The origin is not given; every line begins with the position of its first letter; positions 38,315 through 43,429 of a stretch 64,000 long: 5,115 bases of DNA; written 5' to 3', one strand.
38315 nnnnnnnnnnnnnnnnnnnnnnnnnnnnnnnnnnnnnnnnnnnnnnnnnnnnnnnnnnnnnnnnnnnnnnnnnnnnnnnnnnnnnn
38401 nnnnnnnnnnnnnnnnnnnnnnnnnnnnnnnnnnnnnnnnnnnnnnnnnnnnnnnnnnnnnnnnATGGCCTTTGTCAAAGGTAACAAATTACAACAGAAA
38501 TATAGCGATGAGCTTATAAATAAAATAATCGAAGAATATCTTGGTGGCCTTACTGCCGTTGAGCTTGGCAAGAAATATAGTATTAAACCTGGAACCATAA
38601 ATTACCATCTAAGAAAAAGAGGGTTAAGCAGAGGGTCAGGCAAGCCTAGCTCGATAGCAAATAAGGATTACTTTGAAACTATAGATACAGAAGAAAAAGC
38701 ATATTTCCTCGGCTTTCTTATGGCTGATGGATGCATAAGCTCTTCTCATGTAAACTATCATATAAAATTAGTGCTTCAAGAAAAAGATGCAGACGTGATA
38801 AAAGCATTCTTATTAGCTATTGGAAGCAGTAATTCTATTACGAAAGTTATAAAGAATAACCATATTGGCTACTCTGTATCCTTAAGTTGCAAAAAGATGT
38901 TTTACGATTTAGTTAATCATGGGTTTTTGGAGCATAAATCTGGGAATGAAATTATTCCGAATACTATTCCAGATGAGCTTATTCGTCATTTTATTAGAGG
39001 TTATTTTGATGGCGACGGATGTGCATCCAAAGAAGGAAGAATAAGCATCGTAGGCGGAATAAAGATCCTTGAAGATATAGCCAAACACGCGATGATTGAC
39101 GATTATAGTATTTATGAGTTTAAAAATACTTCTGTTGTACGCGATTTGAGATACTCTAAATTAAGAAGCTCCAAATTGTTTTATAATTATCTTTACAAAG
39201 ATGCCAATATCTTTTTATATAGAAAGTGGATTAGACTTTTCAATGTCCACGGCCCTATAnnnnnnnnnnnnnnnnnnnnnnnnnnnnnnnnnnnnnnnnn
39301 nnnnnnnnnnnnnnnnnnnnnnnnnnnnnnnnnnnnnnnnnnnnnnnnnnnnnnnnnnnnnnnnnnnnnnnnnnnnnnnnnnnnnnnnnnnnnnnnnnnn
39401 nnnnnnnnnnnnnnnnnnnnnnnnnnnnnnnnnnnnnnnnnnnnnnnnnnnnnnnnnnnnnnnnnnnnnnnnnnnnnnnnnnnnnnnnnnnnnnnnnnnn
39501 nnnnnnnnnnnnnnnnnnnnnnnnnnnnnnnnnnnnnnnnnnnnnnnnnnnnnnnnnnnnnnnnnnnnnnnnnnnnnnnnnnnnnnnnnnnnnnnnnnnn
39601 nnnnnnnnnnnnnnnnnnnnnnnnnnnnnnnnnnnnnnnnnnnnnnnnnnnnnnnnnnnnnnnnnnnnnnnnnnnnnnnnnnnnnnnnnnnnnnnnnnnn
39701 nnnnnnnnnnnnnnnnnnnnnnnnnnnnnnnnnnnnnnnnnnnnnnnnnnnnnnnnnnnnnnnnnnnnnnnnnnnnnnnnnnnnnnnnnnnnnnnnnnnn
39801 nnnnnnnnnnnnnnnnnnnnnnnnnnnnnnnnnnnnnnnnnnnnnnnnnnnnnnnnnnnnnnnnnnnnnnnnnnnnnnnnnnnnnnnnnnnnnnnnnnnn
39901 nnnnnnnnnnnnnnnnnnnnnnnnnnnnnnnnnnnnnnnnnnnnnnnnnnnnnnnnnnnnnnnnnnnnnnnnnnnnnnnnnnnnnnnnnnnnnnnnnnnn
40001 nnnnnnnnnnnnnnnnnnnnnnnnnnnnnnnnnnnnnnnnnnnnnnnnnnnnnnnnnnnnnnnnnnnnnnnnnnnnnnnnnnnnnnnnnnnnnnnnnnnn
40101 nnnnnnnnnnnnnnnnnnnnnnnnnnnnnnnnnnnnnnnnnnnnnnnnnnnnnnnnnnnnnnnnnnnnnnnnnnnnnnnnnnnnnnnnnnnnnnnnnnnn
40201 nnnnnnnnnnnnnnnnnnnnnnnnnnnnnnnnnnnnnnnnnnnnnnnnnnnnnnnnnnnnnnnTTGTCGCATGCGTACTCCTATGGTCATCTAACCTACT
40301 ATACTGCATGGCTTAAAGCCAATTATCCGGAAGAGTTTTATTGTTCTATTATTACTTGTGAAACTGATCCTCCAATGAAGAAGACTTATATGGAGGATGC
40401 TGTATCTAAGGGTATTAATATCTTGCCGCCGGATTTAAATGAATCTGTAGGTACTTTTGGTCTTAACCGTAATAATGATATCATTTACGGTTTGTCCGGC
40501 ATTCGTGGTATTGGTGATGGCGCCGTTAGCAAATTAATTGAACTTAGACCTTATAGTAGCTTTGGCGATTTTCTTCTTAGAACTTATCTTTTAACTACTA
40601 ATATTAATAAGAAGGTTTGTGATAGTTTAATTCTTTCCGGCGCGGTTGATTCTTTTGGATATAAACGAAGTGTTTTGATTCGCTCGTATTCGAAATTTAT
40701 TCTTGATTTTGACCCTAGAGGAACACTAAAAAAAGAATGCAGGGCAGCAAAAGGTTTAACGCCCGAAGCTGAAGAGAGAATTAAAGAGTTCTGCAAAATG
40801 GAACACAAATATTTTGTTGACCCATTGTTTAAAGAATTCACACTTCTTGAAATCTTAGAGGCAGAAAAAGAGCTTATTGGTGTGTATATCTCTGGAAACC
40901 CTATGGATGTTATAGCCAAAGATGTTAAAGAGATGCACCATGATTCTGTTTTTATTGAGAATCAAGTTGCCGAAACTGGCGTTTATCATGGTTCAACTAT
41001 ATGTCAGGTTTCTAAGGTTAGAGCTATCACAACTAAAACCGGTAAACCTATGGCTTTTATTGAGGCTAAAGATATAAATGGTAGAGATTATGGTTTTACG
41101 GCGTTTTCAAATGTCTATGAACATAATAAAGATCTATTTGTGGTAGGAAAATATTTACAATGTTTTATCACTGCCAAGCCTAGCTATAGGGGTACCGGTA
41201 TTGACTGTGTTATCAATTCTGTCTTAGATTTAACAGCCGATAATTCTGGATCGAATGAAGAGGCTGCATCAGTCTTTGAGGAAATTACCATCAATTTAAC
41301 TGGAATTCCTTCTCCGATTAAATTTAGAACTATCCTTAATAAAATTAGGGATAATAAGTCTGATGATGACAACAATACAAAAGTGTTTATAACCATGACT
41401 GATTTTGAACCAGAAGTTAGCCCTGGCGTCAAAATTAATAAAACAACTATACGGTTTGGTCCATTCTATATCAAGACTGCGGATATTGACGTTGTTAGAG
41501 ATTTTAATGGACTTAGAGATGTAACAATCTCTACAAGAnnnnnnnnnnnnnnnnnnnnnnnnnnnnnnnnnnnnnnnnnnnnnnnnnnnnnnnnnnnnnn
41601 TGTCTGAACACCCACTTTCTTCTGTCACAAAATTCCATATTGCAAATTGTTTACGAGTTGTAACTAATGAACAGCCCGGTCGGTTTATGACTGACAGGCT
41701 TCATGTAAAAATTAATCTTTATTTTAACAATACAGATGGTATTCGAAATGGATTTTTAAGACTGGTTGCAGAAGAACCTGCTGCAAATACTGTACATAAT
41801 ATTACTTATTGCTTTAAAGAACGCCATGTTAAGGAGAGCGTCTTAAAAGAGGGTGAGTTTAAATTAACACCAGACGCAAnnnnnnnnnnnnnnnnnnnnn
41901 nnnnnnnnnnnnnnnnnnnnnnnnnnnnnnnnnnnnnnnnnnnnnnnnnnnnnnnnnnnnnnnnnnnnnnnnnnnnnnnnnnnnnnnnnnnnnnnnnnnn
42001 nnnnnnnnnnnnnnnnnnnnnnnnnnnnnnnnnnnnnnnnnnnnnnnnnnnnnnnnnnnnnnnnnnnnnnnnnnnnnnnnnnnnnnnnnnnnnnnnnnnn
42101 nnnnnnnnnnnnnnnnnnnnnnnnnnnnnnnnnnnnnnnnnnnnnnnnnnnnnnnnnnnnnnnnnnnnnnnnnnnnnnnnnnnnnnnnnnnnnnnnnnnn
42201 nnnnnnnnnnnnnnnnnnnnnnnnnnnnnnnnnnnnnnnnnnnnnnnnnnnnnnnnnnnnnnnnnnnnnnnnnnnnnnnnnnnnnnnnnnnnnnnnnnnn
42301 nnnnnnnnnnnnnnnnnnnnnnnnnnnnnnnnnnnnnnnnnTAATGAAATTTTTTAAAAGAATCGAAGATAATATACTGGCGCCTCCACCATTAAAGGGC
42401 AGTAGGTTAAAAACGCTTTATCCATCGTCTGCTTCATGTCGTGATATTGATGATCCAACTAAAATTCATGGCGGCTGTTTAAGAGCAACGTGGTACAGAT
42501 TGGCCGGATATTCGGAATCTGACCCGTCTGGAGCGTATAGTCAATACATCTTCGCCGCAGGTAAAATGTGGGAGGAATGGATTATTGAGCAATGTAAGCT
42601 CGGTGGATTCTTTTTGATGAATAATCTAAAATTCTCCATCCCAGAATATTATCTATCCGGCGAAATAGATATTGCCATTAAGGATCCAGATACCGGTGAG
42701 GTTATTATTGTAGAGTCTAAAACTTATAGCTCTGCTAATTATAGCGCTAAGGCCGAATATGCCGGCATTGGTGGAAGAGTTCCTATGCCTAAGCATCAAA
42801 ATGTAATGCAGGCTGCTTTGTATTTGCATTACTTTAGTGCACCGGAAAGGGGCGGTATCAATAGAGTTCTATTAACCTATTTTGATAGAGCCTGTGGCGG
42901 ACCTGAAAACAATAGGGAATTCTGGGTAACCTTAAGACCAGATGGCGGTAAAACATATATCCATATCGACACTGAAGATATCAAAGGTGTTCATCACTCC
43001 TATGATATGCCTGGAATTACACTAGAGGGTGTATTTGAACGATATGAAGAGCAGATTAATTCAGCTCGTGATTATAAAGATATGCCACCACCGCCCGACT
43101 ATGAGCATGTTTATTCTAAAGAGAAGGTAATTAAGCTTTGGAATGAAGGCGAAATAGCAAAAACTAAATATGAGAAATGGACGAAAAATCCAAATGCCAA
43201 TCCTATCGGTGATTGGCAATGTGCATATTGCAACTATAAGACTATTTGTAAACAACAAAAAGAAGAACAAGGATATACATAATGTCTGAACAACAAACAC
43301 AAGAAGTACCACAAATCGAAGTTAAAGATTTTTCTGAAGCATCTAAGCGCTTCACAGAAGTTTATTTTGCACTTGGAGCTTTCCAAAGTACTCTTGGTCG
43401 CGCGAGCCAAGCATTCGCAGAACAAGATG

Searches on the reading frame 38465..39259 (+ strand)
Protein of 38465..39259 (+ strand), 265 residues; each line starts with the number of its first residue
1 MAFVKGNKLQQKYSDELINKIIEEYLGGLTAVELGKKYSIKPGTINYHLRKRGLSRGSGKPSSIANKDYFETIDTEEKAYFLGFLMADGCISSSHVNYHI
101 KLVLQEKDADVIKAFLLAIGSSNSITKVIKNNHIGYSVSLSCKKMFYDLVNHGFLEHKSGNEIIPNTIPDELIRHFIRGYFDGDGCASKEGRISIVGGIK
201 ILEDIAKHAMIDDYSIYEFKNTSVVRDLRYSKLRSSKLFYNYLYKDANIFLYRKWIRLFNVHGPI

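Call 71: search_protein_families(library=phrogs, proteins=[window:38465-39259:+], max_evalue=0.00001)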
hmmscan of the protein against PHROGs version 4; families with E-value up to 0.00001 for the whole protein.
window:38465-39259:+ (265 aa): 1 family
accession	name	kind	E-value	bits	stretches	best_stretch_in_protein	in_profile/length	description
phrog_4645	-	DNA, RNA and nucleotide metabolism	3.5e-46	158.7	1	18-255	46-297/308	endonuclease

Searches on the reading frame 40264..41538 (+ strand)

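Call 56: search_protein_families(library=phrogs, proteins=[window:40264-41538:+], max_evalue=0.001)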
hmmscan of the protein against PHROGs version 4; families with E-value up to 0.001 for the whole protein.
window:40264-41538:+ (425 aa): 5 families
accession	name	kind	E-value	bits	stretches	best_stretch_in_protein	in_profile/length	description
phrog_405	-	DNA, RNA and nucleotide metabolism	2.7e-45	155.7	1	2-311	794-1065/1190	DNA polymerase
phrog_12219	-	DNA, RNA and nucleotide metabolism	4.6e-23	82.4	1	2-146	383-537/823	DNA polymerase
phrog_20695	-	DNA, RNA and nucleotide metabolism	3.7e-17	63.3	1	46-156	46-156/440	DNA binding protein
phrog_11165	-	DNA, RNA and nucleotide metabolism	2.7e-14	53.2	1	1-99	478-579/782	DNA polymerase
phrog_4335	-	unknown function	2e-09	38.2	1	2-95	36-129/421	-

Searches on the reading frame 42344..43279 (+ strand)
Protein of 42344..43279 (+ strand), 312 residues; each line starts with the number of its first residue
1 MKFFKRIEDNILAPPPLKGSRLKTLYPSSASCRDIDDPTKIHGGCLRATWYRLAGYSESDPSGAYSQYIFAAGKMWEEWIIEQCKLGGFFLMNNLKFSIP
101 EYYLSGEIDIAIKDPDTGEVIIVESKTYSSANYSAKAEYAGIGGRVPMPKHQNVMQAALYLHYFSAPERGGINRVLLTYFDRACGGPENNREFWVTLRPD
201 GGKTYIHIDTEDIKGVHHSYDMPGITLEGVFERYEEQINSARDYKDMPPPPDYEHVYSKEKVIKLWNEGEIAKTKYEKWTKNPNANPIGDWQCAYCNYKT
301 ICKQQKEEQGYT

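Call 56: search_protein_families(library=phrogs, proteins=[window:42344-43279:+], max_evalue=0.001)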
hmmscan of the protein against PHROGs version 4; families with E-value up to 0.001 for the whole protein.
window:42344-43279:+ (312 aa): 2 families
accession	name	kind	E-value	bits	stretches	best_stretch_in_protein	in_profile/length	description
phrog_1990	-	DNA, RNA and nucleotide metabolism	3.9e-11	43.9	1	44-165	46-169/290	Cas4-domain exonuclease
phrog_1706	-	DNA, RNA and nucleotide metabolism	7.7e-10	39.7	1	43-309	56-249/293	CRISPR/Cas system associated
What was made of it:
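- The 42344-43282 ORF does match Cas4-domain exonuclease families (call 56).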
